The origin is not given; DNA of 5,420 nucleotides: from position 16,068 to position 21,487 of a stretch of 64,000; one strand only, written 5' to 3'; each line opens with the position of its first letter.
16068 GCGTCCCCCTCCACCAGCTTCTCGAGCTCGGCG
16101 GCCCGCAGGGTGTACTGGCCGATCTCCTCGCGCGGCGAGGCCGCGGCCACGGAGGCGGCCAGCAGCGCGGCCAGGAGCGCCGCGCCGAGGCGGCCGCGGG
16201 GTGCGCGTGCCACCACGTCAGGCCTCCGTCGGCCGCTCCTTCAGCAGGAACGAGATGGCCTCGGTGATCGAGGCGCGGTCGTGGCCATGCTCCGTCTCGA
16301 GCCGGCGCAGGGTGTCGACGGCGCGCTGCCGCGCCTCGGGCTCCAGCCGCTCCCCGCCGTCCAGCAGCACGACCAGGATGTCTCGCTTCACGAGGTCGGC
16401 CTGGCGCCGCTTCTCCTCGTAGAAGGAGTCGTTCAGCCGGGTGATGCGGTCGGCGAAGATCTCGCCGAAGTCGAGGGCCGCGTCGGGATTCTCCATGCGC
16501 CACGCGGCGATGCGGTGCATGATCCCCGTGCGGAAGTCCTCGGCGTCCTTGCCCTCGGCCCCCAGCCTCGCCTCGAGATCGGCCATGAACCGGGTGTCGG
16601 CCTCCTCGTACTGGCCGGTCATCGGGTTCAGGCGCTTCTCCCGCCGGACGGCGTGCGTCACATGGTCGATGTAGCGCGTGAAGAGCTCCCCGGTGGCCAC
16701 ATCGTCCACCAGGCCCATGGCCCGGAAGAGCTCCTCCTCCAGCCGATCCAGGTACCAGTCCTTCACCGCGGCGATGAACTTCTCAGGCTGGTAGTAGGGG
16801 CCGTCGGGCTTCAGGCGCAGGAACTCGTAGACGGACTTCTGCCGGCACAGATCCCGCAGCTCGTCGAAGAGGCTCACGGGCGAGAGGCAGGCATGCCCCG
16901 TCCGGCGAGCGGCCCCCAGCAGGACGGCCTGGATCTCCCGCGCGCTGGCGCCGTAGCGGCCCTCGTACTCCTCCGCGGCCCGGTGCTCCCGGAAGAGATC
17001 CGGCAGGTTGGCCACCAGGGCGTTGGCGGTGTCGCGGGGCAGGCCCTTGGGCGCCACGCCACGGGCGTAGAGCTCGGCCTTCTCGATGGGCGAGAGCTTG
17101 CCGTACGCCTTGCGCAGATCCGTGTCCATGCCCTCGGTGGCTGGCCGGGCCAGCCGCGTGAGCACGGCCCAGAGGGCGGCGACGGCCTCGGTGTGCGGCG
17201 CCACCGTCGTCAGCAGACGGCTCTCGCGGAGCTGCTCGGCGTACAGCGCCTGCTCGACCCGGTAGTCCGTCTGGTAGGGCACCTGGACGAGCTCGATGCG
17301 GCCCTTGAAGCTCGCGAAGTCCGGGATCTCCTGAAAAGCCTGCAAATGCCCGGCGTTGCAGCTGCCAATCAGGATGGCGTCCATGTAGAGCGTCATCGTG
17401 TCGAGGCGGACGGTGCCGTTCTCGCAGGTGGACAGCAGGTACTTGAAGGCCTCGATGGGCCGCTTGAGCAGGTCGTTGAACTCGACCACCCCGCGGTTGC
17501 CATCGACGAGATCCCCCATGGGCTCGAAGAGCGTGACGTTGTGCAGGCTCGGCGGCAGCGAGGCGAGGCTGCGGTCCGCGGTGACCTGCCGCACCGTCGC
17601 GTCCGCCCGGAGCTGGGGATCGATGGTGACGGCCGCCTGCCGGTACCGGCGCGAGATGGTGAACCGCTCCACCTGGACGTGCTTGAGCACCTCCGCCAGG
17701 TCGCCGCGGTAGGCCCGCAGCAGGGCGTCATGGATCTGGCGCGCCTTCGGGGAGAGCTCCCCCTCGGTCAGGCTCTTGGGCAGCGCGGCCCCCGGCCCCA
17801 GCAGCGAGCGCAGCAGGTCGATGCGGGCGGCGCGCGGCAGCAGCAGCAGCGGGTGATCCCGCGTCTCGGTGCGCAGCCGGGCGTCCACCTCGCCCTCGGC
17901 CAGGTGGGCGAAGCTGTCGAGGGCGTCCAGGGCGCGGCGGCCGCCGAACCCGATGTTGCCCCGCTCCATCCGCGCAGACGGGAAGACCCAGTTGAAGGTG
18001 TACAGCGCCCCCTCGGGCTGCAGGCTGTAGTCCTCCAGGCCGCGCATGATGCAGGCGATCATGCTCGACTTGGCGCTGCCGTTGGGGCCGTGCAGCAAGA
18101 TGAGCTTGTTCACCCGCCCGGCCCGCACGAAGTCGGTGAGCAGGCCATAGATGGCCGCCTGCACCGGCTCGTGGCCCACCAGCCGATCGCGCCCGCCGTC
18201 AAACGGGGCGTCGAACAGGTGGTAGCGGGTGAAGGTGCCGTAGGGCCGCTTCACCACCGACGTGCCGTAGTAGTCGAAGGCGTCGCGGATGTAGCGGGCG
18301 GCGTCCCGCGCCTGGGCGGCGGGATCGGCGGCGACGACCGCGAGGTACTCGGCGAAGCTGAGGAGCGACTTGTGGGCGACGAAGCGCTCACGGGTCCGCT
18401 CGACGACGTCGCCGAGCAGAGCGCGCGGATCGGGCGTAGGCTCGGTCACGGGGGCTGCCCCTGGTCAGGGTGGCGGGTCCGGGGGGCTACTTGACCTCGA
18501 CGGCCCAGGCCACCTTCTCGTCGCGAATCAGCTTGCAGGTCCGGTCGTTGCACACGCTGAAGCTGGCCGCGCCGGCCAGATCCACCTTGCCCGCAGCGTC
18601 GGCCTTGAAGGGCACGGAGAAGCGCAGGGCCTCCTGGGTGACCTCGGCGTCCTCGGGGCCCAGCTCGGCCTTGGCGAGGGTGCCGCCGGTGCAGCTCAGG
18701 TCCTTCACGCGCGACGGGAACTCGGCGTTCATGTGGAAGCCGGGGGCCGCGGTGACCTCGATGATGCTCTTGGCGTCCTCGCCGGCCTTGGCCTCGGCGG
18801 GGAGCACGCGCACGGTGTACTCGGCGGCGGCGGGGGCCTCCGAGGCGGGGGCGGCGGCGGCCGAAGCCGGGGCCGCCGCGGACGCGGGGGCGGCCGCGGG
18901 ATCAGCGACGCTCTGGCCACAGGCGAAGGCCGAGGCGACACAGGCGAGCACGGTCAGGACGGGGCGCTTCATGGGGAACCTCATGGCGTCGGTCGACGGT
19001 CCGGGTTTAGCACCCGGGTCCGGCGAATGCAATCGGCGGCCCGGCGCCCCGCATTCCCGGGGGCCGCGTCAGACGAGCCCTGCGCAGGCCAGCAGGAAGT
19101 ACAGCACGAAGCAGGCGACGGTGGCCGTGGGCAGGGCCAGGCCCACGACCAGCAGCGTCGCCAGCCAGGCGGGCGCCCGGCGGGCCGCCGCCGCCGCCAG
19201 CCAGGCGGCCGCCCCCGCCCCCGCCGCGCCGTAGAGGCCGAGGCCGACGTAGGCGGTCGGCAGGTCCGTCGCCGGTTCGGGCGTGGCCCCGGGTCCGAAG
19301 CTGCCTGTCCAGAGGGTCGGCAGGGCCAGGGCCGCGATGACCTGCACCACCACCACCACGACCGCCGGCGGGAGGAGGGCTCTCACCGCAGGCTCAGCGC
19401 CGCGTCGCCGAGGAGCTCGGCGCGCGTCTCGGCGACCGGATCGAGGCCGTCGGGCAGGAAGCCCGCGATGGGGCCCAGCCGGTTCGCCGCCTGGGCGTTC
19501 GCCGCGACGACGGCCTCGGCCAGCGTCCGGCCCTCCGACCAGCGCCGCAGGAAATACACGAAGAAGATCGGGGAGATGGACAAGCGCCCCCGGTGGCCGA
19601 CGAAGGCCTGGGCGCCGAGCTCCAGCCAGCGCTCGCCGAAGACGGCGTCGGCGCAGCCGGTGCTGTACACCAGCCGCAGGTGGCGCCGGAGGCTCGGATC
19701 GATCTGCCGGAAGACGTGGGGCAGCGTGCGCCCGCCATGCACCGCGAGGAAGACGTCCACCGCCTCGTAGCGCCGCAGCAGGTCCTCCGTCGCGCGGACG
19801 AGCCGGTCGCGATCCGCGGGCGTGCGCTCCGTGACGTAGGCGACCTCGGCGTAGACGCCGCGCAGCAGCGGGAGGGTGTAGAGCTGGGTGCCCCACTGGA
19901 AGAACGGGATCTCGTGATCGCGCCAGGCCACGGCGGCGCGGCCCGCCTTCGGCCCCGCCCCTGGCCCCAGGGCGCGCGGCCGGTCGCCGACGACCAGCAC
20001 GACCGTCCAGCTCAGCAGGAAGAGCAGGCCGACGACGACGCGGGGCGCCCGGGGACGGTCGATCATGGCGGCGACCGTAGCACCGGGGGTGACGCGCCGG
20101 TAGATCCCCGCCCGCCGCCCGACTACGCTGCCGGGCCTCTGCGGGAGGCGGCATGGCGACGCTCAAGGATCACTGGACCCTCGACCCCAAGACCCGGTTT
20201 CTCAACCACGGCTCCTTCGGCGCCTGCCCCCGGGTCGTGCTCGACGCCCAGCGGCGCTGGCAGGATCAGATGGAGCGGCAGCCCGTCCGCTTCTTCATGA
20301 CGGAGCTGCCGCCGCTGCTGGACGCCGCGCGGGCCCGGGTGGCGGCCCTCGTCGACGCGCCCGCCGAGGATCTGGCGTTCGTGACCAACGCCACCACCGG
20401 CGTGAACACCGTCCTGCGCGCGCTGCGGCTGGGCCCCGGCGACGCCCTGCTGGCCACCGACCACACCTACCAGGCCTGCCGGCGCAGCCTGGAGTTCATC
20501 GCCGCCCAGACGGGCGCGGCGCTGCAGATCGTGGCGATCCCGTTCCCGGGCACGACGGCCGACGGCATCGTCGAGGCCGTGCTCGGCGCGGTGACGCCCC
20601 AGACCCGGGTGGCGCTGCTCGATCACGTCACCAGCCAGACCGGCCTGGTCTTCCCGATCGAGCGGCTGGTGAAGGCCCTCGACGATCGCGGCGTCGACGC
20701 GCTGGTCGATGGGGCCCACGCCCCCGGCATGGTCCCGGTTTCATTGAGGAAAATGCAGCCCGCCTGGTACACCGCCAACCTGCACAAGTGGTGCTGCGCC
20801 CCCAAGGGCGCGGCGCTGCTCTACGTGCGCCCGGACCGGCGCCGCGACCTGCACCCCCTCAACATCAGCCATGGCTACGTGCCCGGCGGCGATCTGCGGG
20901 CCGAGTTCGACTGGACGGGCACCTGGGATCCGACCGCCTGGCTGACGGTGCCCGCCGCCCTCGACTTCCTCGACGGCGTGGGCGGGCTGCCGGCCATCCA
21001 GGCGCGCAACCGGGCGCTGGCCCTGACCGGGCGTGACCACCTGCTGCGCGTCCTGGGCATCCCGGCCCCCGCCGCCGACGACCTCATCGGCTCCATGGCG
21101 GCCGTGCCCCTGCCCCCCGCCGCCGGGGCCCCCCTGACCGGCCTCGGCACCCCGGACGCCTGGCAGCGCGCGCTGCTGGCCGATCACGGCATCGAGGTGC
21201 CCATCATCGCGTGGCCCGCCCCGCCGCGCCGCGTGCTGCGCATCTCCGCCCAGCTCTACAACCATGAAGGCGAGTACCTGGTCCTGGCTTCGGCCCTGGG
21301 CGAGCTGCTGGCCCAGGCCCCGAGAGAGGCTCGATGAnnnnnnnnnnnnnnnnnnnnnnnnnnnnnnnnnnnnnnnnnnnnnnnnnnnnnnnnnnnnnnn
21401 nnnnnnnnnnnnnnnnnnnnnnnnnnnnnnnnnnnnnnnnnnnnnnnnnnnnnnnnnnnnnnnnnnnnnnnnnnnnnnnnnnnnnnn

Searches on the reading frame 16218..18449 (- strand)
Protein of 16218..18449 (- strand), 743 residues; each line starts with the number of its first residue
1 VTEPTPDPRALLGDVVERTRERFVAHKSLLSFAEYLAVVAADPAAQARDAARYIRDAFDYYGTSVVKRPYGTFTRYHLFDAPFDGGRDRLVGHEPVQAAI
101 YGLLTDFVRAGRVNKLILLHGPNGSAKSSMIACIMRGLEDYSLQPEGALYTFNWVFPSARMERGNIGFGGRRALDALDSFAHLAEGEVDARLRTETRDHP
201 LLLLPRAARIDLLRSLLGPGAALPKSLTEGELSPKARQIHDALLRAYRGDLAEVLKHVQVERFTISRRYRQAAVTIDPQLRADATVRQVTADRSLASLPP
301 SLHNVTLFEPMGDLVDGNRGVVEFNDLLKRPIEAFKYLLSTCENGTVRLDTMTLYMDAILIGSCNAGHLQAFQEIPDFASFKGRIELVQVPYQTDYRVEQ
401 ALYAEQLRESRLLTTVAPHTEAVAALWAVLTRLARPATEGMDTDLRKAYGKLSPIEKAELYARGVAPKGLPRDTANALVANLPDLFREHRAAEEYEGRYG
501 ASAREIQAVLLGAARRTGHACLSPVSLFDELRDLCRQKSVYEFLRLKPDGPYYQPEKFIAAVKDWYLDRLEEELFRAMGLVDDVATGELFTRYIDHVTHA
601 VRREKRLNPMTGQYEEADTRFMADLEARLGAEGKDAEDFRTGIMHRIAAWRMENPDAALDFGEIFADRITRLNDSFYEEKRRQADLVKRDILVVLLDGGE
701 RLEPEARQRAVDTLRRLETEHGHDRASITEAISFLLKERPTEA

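Call 39: search_protein_families(library=pfam, proteins=[window:16218-18449:-], max_evalue=0.001)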
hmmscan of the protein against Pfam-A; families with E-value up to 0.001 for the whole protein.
window:16218-18449:- (743 aa): 3 families
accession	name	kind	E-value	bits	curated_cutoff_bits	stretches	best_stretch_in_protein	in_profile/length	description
PF06798.17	PrkA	-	4.2e-37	128.7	25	1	455-734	1-255/255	PrkA serine protein kinase C-terminal domain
PF08298.17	AAA_PrkA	-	6e-23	81.9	25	1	197-436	123-354/358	PrkA AAA domain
PF13191.12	AAA_16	-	0.00062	20.7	32.6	0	90-156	2-55/167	AAA ATPase domain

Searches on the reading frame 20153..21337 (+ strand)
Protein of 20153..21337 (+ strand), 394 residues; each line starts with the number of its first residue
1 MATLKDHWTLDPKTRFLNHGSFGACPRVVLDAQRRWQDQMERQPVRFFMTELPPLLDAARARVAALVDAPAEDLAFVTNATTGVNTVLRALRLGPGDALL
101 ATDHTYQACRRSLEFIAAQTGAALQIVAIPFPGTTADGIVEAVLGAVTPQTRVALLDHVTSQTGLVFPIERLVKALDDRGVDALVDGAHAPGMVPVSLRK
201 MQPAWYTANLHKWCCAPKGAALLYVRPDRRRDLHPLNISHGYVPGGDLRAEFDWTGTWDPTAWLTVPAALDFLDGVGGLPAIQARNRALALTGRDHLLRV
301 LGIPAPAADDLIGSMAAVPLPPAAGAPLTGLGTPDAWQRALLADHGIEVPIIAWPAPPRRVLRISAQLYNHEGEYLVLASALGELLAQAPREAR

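Call 39: search_protein_families(library=pfam, proteins=[window:20153-21337:+], max_evalue=0.001)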
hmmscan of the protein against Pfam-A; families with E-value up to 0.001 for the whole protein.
window:20153-21337:+ (394 aa): 3 families
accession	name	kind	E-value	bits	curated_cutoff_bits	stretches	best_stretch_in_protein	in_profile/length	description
PF00266.25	Aminotran_5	-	1.7e-25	90.2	21.5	1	49-300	38-294/371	Aminotransferase class-V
PF01041.23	DegT_DnrJ_EryC1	-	7.6e-06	25.8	19.8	1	77-192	45-151/360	DegT/DnrJ/EryC1/StrS aminotransferase family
PF01053.26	Cys_Met_Meta_PP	-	0.0006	18.9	27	1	61-193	59-180/381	Cys/Met metabolism PLP-dependent enzyme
